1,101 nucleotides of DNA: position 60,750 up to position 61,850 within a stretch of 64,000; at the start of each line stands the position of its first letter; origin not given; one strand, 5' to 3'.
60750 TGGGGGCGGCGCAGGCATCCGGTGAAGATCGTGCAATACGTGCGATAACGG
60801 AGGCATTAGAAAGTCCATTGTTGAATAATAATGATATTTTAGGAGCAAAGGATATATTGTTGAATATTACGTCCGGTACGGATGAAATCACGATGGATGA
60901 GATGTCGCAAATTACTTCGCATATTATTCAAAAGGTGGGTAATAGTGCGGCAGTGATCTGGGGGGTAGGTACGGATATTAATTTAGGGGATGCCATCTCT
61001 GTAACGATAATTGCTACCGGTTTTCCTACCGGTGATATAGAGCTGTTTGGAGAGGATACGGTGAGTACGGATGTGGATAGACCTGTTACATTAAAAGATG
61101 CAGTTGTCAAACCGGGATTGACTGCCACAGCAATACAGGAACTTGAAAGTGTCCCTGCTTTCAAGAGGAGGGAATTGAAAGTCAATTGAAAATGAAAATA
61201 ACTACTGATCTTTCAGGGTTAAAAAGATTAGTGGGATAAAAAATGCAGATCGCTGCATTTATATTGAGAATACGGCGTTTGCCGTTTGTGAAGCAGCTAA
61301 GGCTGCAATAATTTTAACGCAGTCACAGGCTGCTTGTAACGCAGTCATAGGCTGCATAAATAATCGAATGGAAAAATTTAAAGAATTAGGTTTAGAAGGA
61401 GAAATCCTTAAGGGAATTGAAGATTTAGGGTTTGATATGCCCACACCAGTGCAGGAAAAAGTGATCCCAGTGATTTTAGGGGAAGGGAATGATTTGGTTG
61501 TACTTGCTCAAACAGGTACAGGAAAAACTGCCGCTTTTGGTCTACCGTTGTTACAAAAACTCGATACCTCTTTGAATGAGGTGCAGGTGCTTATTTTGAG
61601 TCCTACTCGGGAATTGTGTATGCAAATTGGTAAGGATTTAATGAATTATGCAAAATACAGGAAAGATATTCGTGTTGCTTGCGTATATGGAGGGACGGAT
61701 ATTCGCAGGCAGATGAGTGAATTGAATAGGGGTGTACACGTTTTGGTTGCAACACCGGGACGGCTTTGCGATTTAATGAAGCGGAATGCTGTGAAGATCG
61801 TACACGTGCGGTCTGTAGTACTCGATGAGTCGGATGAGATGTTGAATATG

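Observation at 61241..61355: Repeated GCAG/CUGC hairpin array directly upstream of a DEAD-box helicase: candidate autoregulatory RNA leader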

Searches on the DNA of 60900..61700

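Call 5: search_rna_families(source=window, start=60900, end=61700, threshold=evalue, max_evalue=10)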
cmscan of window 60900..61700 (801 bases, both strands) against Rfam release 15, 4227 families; matches with E-value up to 10: 8.
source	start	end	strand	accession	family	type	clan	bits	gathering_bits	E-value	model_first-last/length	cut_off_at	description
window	61326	61388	+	RF01711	Lnt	Cis-reg;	-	21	55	1.8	1-63/63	no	Lnt RNA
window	61611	61665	-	RF02256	adapt33_2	Gene; lncRNA;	-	19.6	60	2.6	1-71/71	no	Adaptive response 33 conserved region 2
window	61291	61335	-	RF00344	snoZ267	Gene; snRNA; snoRNA; CD-box;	-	17.9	43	1.8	1-73/73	no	Small nucleolar RNA Z267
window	61492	61591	+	RF00844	mir-67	Gene; miRNA;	-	16.7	53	0.95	1-84/84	no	mir-67 microRNA precursor family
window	60996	61053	+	RF00212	SNORD38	Gene; snRNA; snoRNA; CD-box;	CL00051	16.7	44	3.3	1-70/70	no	Small nucleolar RNA SNORD38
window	61289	61328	-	RF04333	Plastid-ycf3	Intron;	-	15.5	55.2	0.78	8-47/47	no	Plastid-ycf3 group II-D1 intron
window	61099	61163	+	RF00392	SNORA5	Gene; snRNA; snoRNA; HACA-box;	CL00024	14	30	3.8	1-134/134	no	Small nucleolar RNA SNORA5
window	61184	61231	+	RF00023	tmRNA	Gene;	CL00001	6.1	47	4.2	89-140/374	no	transfer-messenger RNA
